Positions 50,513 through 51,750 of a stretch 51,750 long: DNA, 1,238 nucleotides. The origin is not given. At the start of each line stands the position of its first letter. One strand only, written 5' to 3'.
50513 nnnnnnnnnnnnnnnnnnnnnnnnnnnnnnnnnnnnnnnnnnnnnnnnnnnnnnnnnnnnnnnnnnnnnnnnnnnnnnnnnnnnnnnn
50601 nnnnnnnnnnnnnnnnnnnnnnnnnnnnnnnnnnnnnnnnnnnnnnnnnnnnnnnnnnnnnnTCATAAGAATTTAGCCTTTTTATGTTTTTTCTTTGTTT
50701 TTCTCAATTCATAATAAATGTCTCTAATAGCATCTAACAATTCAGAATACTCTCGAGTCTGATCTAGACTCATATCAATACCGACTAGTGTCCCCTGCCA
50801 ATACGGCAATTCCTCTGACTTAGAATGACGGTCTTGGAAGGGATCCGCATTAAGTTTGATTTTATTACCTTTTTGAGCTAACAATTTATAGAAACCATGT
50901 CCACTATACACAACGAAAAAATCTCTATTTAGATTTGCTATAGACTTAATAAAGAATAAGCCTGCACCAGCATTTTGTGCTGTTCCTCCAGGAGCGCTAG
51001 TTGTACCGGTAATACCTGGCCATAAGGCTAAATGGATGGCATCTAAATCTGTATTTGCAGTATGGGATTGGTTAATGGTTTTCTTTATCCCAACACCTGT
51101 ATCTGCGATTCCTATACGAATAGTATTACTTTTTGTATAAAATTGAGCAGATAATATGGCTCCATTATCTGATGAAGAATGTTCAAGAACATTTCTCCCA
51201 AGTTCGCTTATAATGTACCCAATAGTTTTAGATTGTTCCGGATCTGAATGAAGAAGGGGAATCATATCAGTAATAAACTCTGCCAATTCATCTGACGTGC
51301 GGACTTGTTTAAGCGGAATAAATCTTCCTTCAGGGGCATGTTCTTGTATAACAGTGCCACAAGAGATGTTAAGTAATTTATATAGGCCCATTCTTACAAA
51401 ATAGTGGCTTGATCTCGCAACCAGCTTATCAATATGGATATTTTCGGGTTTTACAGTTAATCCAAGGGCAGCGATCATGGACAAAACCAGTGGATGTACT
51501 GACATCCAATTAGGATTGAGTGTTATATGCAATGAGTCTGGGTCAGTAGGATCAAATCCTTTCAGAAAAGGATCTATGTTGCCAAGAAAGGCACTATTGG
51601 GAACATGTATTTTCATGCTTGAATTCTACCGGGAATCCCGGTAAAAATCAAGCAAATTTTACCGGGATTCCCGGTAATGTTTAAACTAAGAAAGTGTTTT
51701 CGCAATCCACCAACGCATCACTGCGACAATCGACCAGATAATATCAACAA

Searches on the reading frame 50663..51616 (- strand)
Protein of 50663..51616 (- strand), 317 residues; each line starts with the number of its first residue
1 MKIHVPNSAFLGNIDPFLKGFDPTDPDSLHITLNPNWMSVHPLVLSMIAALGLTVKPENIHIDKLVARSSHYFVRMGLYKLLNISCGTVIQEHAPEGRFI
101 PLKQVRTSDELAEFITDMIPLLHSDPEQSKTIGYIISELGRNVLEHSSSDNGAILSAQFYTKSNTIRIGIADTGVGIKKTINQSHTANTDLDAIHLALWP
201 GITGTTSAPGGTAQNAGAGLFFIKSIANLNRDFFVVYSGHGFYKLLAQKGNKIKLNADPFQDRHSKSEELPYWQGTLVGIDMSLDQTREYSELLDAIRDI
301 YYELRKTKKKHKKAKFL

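Call 10: search_protein_families(library=pfam, proteins=[window:50663-51616:-])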
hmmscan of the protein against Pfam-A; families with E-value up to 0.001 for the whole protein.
window:50663-51616:- (317 aa): 1 family
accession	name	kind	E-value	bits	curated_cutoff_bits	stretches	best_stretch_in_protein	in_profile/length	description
PF13581.12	HATPase_c_2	-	8.3e-05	23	27.4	1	112-227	12-109/127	Histidine kinase-like ATPase domain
